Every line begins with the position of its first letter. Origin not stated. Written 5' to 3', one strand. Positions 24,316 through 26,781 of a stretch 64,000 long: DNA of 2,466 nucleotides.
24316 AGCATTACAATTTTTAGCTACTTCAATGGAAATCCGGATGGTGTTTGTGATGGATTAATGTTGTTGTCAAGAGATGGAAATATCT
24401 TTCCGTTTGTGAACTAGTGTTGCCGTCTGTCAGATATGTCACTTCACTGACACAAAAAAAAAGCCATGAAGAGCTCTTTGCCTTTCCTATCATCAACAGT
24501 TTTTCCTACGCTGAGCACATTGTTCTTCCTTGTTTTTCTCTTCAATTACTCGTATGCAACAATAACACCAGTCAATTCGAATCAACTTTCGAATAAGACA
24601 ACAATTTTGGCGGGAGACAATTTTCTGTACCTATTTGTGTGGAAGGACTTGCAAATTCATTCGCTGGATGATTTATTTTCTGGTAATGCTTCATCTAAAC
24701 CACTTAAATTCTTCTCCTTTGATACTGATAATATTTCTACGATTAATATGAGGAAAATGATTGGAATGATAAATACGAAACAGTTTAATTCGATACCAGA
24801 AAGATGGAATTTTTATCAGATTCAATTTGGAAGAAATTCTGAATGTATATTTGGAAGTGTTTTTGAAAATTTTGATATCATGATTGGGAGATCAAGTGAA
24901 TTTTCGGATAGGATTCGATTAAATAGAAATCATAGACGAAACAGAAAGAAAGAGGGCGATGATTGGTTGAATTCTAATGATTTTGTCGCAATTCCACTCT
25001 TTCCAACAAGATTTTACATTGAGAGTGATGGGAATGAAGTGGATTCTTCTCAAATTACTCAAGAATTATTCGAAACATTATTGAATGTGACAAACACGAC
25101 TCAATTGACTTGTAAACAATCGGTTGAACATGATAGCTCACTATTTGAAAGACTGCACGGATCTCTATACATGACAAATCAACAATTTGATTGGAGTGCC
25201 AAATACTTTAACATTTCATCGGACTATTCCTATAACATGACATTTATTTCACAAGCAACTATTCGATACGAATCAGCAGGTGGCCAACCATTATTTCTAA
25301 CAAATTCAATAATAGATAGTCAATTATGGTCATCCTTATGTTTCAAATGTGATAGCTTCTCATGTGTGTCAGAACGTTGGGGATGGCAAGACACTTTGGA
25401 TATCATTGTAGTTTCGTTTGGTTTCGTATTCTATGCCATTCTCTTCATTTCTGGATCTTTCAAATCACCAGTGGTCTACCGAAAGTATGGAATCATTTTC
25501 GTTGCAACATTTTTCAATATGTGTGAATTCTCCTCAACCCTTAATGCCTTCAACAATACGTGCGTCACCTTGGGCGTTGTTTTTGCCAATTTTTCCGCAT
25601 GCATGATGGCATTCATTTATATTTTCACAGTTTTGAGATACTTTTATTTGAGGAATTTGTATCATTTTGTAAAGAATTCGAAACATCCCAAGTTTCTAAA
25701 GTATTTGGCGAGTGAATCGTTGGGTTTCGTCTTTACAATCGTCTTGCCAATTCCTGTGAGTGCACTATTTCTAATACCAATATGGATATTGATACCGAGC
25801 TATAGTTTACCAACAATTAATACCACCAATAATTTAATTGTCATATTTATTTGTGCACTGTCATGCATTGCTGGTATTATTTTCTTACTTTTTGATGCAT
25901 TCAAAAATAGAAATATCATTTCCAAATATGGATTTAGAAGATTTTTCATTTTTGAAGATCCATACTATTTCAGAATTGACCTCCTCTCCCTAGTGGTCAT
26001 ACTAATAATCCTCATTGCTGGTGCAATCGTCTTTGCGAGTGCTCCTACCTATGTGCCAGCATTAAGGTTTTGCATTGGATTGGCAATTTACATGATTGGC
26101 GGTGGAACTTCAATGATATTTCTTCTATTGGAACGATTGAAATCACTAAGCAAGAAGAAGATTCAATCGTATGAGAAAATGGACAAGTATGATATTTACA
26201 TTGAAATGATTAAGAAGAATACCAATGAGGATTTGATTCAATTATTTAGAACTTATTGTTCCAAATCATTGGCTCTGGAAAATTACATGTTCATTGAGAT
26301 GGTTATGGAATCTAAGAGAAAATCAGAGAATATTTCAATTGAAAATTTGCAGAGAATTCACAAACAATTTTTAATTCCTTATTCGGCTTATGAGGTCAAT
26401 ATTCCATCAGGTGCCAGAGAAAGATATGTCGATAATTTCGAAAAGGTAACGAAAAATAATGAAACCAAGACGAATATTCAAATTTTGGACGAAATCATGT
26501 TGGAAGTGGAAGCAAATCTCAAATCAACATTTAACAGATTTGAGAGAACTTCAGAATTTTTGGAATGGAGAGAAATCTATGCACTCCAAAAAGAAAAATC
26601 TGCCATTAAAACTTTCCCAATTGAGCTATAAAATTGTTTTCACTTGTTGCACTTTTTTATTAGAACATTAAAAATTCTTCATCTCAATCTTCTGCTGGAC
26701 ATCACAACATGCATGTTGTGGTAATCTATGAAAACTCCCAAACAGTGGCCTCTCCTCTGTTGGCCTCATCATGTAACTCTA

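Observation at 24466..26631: Seven-transmembrane receptor fused to an RGS domain (7TM-RGS architecture)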

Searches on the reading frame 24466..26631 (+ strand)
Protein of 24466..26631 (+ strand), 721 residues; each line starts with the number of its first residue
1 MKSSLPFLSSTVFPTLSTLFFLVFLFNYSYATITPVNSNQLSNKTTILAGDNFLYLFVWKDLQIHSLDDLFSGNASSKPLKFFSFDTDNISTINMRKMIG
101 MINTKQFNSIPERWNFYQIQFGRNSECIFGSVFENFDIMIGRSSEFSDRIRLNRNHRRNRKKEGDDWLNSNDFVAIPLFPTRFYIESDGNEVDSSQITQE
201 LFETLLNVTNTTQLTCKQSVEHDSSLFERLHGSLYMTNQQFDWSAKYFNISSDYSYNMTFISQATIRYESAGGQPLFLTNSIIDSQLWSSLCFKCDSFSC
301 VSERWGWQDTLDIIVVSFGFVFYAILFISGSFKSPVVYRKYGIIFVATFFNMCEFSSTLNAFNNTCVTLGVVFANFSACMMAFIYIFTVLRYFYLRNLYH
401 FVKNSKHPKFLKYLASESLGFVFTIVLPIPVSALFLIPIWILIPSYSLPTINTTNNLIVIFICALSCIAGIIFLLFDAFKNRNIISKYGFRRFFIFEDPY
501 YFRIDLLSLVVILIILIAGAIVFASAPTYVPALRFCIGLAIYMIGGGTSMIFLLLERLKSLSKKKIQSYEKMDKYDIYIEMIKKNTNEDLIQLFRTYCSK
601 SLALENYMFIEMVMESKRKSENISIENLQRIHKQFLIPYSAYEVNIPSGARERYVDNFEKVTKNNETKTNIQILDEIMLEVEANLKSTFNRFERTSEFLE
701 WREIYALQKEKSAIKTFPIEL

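Call 3: search_protein_families(library=pfam, proteins=[window:24466-26631:+], max_evalue=1)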
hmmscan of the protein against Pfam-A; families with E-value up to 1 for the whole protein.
window:24466-26631:+ (721 aa): 2 families
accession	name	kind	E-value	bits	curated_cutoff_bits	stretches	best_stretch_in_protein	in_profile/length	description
PF00615.24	RGS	-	7.8e-06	26.7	23.9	1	587-700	8-116/117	Regulator of G protein signaling domain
PF24911.1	YfjL_C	-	0.44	11.6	28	0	585-667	26-109/117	YfjL-like C-terminal domain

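Call 4: search_solved_structures(query=window:24466-26631:+, max_evalue=1, show_alignments=2)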
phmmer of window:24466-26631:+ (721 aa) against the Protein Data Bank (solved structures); distinct sequences matched with E-value up to 1: 2.
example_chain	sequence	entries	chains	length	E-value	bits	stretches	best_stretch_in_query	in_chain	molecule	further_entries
8w5i_H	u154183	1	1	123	0.34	12.8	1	235-313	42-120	Heavy chain of Ab14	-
8jlw_H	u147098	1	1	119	0.53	12.1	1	213-313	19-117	Mouse antibody Gc8 heavy chain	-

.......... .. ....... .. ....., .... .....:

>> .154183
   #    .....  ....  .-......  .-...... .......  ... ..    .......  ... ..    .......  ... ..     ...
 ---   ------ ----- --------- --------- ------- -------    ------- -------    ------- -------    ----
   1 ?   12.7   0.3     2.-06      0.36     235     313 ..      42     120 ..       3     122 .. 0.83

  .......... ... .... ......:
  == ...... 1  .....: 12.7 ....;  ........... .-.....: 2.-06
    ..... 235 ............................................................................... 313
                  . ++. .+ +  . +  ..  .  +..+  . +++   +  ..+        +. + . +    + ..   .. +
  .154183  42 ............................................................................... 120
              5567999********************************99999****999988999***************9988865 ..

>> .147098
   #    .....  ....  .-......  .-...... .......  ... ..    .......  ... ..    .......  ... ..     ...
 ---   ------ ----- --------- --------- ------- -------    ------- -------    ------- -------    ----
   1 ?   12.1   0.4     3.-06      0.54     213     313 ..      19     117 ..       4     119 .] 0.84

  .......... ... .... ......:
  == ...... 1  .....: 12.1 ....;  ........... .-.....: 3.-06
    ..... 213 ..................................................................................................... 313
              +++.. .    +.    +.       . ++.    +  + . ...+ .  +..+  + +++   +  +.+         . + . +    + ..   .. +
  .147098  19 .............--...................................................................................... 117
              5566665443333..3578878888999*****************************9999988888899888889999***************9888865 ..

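Call 5: find_homologous_proteins(query=window:24466-26631:+, max_evalue=0.001)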
Query window:24466-26631:+ (721 aa): 4 proteins with E <= 0.001 among 6591 candidates.
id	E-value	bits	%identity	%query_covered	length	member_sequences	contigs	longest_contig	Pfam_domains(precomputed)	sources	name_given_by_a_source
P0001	0.0e+0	1614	100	100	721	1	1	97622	PF00615.25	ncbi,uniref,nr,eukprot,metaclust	ncbi:predicted protein [Naegleria gruberi]|uniref:Predicted protein n=1 Tax=Naegleria gruberi TaxID=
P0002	1.9e-208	713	49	94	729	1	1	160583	-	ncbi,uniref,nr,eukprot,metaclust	ncbi:predicted protein [Naegleria gruberi]|uniref:Predicted protein n=1 Tax=Naegleria gruberi TaxID=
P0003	8.4e-190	651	46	93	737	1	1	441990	-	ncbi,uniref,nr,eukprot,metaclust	ncbi:predicted protein [Naegleria gruberi]|uniref:Predicted protein n=1 Tax=Naegleria gruberi TaxID=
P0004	1.1e-107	380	45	52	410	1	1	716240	-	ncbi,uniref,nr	ncbi:hypothetical protein C9374_001883 [Naegleria lovaniensis]|uniref:Transmembrane protein n=1 Tax=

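Call 30: predict_structure(alignment_id=A1)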
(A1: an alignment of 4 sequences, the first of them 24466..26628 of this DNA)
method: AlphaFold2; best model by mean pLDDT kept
length: 721 residues; sequences in the alignment: 4
mean_pLDDT: 41.1   pTM: 0.24
mean pLDDT of the five models: 41.1, 40.6, 40.4, 39.7, 37.2
residues with pLDDT >= 90: 0; 70-90: 12; 50-70: 132; < 50: 577
segments of 3 or more residues with pLDDT < 50: 1-217, 224-259, 271-403, 405-573, 638-647, 713-721
pLDDT, mean of each block of 10 residues (from residue 1): 28 36 31 26 24 25 28 29 28 38 32 25 23 25 30 31 29 26 27 33 42 48 46 35 34 41 51 38 36 31 29 42 44 39 38 34 32 45 49 48 45 44 42 39 34 40 41 45 41 34 38 47 45 41 38 38 34 56 68 66 57 59 62 56 47 68 62 63 64 67 65 40 28
secondary structure, 60 per line:
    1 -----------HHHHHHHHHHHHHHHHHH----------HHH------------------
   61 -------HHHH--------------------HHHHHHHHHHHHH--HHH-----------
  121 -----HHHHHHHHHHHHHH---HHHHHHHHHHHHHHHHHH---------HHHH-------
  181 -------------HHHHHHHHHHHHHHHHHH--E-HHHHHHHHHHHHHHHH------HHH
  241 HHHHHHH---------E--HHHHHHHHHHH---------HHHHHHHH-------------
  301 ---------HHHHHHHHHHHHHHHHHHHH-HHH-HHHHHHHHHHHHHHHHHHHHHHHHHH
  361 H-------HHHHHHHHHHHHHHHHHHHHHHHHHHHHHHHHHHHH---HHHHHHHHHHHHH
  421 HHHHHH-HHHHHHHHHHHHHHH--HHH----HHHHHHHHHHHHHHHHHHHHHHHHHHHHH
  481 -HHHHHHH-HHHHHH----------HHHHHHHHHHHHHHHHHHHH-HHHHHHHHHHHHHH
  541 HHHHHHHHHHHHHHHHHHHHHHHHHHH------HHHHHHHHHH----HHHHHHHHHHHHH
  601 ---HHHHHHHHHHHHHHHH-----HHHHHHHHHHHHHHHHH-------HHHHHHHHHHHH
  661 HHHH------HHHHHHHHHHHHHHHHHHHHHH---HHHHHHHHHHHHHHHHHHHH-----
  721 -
elements in order (helices of 4 or more, strands of 3 or more residues): H12-29 H68-71 H92-104 H126-139 H143-160 H170-173 H194-211 H216-231 H238-247 H260-270 H280-287 H310-329 H335-361 H369-404 H408-426 H428-442 H452-480 H482-488 H490-495 H506-525 H527-567 H574-583 H588-600 H604-619 H625-641 H649-664 H671-692 H696-715

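Call 37: search_protein_families(library=pfam, alignment_id=A5, max_evalue=0.001)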
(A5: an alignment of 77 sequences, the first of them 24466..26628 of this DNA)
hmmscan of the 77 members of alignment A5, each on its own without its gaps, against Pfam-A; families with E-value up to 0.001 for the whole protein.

A. member 1, window:24466-26628:+ (721 aa): 1 family
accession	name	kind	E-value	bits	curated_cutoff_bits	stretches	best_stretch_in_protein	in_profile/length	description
PF00615.24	RGS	-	7.8e-06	26.7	23.9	1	587-700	8-116/117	Regulator of G protein signaling domain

B. families by the number of members that match (of 77 scanned): 2 families
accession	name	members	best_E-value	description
PF00615.24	RGS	39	7.5e-13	Regulator of G protein signaling domain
PF09084.16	NMT1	1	0.00014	NMT1/THI5 like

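Call 48: predict_structure(alignment_id=A5)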
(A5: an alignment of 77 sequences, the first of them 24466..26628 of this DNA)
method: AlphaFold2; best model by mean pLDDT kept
length: 721 residues; sequences in the alignment: 77
mean_pLDDT: 90.1   pTM: 0.86
mean pLDDT of the five models: 90.1, 88.8, 88.6, 88.5, 88.3
residues with pLDDT >= 90: 580; 70-90: 87; 50-70: 22; < 50: 32
segments of 3 or more residues with pLDDT < 50: 1-17, 27-32, 716-721
pLDDT, mean of each block of 10 residues (from residue 1): 41 48 46 67 89 96 95 88 83 88 77 93 90 96 96 92 92 97 87 91 95 95 97 95 93 91 97 96 97 90 90 97 96 93 97 96 93 97 97 94 96 95 97 97 93 92 93 95 96 94 93 90 92 95 94 91 75 82 94 95 96 96 97 96 95 97 97 95 94 93 92 54 38
secondary structure, 60 per line:
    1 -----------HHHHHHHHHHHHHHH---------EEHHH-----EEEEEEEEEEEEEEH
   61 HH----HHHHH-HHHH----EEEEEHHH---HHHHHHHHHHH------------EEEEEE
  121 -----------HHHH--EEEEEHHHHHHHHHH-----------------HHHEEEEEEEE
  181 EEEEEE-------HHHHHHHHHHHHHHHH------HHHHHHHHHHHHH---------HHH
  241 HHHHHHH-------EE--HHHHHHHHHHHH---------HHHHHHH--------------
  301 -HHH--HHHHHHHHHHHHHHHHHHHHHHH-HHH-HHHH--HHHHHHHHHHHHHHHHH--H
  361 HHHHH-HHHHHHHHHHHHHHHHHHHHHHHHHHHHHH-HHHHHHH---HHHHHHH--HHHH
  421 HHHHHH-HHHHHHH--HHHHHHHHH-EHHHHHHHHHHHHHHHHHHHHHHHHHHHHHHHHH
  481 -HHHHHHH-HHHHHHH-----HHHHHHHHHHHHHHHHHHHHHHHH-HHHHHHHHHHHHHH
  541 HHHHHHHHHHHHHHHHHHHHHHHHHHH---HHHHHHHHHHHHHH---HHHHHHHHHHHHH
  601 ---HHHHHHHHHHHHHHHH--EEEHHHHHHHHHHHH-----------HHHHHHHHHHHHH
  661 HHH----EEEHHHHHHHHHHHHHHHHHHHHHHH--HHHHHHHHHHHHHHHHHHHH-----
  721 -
elements in order (helices of 4 or more, strands of 3 or more residues): H12-26 E46-59 H67-71 H73-76 E81-85 H92-102 E115-120 H132-135 E138-142 H143-152 E173-186 H194-209 H216-228 H238-247 H259-270 H280-286 H307-329 H335-338 H341-357 H360-365 H367-396 H398-404 H408-414 H417-426 H428-434 H437-445 H448-480 H482-488 H490-496 H502-525 H527-567 H571-584 H588-600 H604-619 E622-624 H625-636 H648-663 E668-670 H671-693 H696-715

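Call 50: fold_search(model_id=the predicted structure, library=pdb)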
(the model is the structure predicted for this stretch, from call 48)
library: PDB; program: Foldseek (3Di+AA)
matches with E <= 10: 767; with E <= 0.001: 0
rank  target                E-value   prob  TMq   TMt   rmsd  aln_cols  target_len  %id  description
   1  1fqk_B                9.5e-03  1.00  0.15  0.74   2.1       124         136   19  CRYSTAL STRUCTURE OF THE HETERODIMERIC COMPLEX OF THE RGS DOMAIN OF RGS9, AND THE GT/I1 CHIMERA ALPHA SUBUNIT [(RGS9)- (released 2001-02-28)
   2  8tao_B                1.1e-02  1.00  0.21  0.20   6.6       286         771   14  Quis and CDPPB bound active mGlu5 (released 2023-10-11)
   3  6z4s                  1.9e-02  0.99  0.23  0.33  20.1       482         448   12  Crystal structure of the neurotensin receptor 1 (NTSR1-H4bmx) in complex with the small molecule inverse agonist SR48692 (released 2021-02-10)
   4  7fiy_R                2.3e-02  1.00  0.22  0.38   8.7       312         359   14  Cryo-EM structure of the tirzepatide-bound human GIPR-Gs complex (released 2022-03-02)
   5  1fqj_E                3.2e-02  1.00  0.15  0.69   2.0       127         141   19  CRYSTAL STRUCTURE OF THE HETEROTRIMERIC COMPLEX OF THE RGS DOMAIN OF RGS9, THE GAMMA SUBUNIT OF PHOSPHODIESTERASE AND  (released 2001-02-28)
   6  1fqj_B                3.8e-02  1.00  0.15  0.73   2.5       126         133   20  CRYSTAL STRUCTURE OF THE HETEROTRIMERIC COMPLEX OF THE RGS DOMAIN OF RGS9, THE GAMMA SUBUNIT OF PHOSPHODIESTERASE AND  (released 2001-02-28)
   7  2ode_B                4.4e-02  1.00  0.14  0.73   1.8       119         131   19  Crystal structure of the heterodimeric complex of human RGS8 and activated Gi alpha 3 (released 2007-02-06)
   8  2ode_D                4.4e-02  1.00  0.15  0.84   2.0       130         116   19  Crystal structure of the heterodimeric complex of human RGS8 and activated Gi alpha 3 (released 2007-02-06)
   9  2ik8_B                4.4e-02  1.00  0.15  0.80   2.8       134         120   16  Crystal structure of the heterodimeric complex of human RGS16 and activated Gi alpha 1 (released 2006-11-21)
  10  1fqi                  5.4e-02  1.00  0.15  0.70   2.2       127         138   19  RGS9 RGS DOMAIN (released 2001-02-28)
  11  9u4w_R                5.7e-02  1.00  0.21  0.47   6.7       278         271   14  cryo-EM structure of pig GnRHR bound with mammal GnRH (released 2025-06-11)
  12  4yay                  5.7e-02  0.80  0.18  0.28  15.2       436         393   12  XFEL structure of human Angiotensin Receptor (released 2015-04-22)
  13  8jpn_R                5.9e-02  1.00  0.23  0.47   7.1       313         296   12  Cryo-EM structure of succinate receptor bound to cis-epoxysuccinic acid coupling to Gi (released 2024-05-22)
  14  9ibp_A                5.9e-02  0.89  0.16  0.30  11.9       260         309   13  VCA0144 from Vibrio cholerae (released 2025-12-24)
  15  5do9_B                6.2e-02  1.00  0.14  0.72   1.7       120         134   21  Structure of regulator of G protein signaling 8 (RGS8) in complex with AlF4-activated Galpha-q (released 2016-01-20)
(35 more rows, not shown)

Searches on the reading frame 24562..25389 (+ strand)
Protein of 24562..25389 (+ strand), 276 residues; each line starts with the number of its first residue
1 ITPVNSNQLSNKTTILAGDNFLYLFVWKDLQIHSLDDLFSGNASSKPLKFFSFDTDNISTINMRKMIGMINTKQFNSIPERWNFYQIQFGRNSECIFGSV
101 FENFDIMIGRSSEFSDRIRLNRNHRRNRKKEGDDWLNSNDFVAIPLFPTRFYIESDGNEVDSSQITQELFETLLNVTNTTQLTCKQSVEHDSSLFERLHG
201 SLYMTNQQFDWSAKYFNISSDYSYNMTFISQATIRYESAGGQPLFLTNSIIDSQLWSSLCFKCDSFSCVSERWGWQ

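Call 70: search_solved_structures(query=A6, max_evalue=10, show_alignments=0)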
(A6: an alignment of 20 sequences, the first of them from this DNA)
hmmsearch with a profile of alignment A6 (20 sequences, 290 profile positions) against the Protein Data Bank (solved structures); distinct sequences matched with E-value up to 10: 2.
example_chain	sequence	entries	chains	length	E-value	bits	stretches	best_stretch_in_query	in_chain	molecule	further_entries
3uwc_A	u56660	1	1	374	0.86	12.1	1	106-134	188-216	Nucleotide-sugar aminotransferase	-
9y43_A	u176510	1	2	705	2.3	10.7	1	140-181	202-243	3-hydroxypropionate--CoA ligase [ADP-forming]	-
